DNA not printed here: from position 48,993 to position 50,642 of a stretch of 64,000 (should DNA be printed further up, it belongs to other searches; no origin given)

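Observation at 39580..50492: Ten-gene operon combining two-subunit aconitase X with a sugar-type ABC importer, a UroD-like protein and an FAD oxidoreductase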

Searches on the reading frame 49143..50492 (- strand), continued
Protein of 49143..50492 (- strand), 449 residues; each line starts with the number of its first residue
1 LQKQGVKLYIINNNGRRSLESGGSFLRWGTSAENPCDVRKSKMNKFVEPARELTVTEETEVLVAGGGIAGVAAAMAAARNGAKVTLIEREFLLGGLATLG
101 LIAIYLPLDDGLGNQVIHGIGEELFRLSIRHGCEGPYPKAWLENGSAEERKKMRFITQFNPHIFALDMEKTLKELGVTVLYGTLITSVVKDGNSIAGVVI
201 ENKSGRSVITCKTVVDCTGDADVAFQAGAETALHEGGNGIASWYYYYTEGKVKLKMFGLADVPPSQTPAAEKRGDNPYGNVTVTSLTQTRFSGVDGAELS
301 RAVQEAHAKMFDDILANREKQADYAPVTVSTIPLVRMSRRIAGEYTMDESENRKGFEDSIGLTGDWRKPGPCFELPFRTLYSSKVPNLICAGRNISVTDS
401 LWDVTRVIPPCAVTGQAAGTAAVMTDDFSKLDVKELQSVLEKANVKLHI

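Call 63: predict_structure(alignment_id=A4)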
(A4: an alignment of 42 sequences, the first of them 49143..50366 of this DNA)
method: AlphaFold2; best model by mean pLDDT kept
length: 407 residues; sequences in the alignment: 42
mean_pLDDT: 79.9   pTM: 0.86
mean pLDDT of the five models: 79.9, 77.3, 76.7, 70.5, 66.5
residues with pLDDT >= 90: 149; 70-90: 149; 50-70: 75; < 50: 34
segments of 3 or more residues with pLDDT < 50: 59-63, 217-224, 229-236, 354-363
pLDDT, mean of each block of 10 residues (from residue 1): 72 96 93 98 94 64 62 85 78 70 84 72 91 97 95 97 96 90 90 67 83 63 50 50 58 77 86 91 80 70 60 83 68 88 93 49 64 96 97 97 88
secondary structure, 60 per line:
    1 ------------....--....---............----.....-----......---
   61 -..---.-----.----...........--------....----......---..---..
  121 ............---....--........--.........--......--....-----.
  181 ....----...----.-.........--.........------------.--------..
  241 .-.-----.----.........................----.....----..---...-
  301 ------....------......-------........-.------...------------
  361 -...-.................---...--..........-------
elements in order: E13-16 E19-22 H26-37 E42-46 H52-57 H78-88 H97-100 H105-110 H119-132 E136-139 E142-149 E152-160 E163-168 E171-174 H180-184 E189-191 E198-206 E209-217 E239-241 H254-278 E283-287 E297-299 H307-310 E317-322 E330-334 E346-348 H366-382 H391-400

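Call 66: fold_search(model_id=the predicted structure, library=pdb)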
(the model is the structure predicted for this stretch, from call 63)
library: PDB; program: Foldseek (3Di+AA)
matches with E <= 10: 1968; with E <= 0.001: 1396
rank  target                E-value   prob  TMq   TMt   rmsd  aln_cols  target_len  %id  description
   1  8zop                  4.9e-13  1.00  0.43  0.43   9.8       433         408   18  Structure of FasV in complex with FAD (released 2025-04-02)
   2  3oz2                  7.0e-13  1.00  0.48  0.49   9.7       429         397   15  Crystal structure of a geranylgeranyl bacteriochlorophyll reductase-like (Ta0516) from Thermoplasma acidophilum at 1.60  (released 2010-10-27)
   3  3e1t                  1.3e-12  1.00  0.40  0.38  10.4       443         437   16  Structure and action of the myxobacterial chondrochloren halogenase CndH, a new variant of FAD-dependent halogenases (released 2009-02-24)
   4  5bul                  4.1e-11  1.00  0.45  0.47   8.5       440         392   13  Structure of flavin-dependent brominase Bmp2 triple mutant Y302S F306V A345W (released 2016-03-09)
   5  4icy                  5.5e-11  1.00  0.42  0.38   8.7       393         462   15  Tracing the Evolution of Angucyclinone Monooxygenases: Structural Determinants for C-12b Hydroxylation and Substrate Inh (released 2013-06-12)
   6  7koe_C                5.5e-11  1.00  0.46  0.43  10.4       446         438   16  Electron bifurcating flavoprotein Fix/EtfABCX (released 2021-01-20)
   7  4k2x_A                5.8e-11  1.00  0.41  0.36   9.7       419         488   14  OxyS anhydrotetracycline hydroxylase from Streptomyces rimosus (released 2013-05-15)
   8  4at0                  5.8e-11  1.00  0.40  0.34  14.4       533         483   14  The crystal structure of 3-ketosteroid-delta4-(5alpha)-dehydrogenase from Rhodococcus jostii RHA1 (released 2012-08-01)
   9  2qa1                  6.5e-11  1.00  0.44  0.38   9.0       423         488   14  Crystal structure of PgaE, an aromatic hydroxylase involved in angucycline biosynthesis (released 2007-08-14)
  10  5fjm_A                6.9e-11  1.00  0.33  0.31  14.6       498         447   12  Structure of L-Amino acid deaminase from Proteus myxofaciens (released 2016-04-06)
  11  5bva                  1.1e-10  1.00  0.44  0.45   9.3       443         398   13  Structure of flavin-dependent brominase Bmp2 (released 2016-03-09)
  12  5hxw_A                1.1e-10  1.00  0.46  0.43   9.9       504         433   12  L-amino acid deaminase from Proteus vulgaris (released 2016-08-03)
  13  2olo                  1.3e-10  1.00  0.33  0.34  13.2       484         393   16  NikD, an unusual amino acid oxidase essential for nikkomycin biosynthesis: open form at 1.9A resolution (released 2007-07-31)
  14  1qlb_A                1.4e-10  1.00  0.38  0.25  18.6       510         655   13  respiratory complex II-like fumarate reductase from Wolinella succinogenes (released 1999-11-29)
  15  4k2x_B                1.5e-10  1.00  0.43  0.37   8.8       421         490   14  OxyS anhydrotetracycline hydroxylase from Streptomyces rimosus (released 2013-05-15)
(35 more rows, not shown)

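Call 67: find_encoding_contigs(protein=P0339, flank=10000, max_places=2)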
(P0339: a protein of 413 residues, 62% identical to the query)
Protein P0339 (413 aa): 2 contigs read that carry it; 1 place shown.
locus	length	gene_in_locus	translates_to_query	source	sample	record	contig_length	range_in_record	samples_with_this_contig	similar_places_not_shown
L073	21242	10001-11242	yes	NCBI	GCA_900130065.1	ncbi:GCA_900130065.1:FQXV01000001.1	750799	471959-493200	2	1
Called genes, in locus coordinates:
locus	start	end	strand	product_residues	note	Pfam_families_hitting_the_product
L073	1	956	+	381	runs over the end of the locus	PF02504:FA_synthesis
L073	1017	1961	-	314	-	PF00126:HTH_1, PF03466:LysR_substrate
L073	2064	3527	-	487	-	PF00070:Pyr_redox (faint), PF00890:FAD_binding_2 (faint), PF01134:GIDA (weak), PF01946:Thi4 (weak), PF03486:HI0933_like (faint), PF07992:Pyr_redox_2 (faint), PF12831:FAD_oxidored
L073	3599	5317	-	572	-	PF24696:UGSC (weak)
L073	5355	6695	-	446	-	PF01946:Thi4, PF00890:FAD_binding_2 (faint), PF12831:FAD_oxidored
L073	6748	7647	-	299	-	-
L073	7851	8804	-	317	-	PF00126:HTH_1, PF03466:LysR_substrate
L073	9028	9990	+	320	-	-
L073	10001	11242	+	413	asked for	PF00890:FAD_binding_2, PF01266:DAO (faint), PF07992:Pyr_redox_2 (faint), PF12831:FAD_oxidored, PF13450:NAD_binding_8 (weak)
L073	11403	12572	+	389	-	PF13407:Peripla_BP_4, PF00532:Peripla_BP_1 (faint)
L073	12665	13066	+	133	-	PF01989:AcnX_swivel_put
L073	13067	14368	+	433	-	PF04412:AcnX, PF28403:AcnX_2nd, PF28406:AcnX_3rd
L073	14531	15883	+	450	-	PF00768:Peptidase_S11, PF13354:Beta-lactamase2, PF07943:PBP5_C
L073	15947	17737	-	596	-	PF00664:ABC_membrane, PF13401:AAA_22 (faint), PF00005:ABC_tran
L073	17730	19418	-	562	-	PF00664:ABC_membrane, PF02463:SMC_N (faint), PF00005:ABC_tran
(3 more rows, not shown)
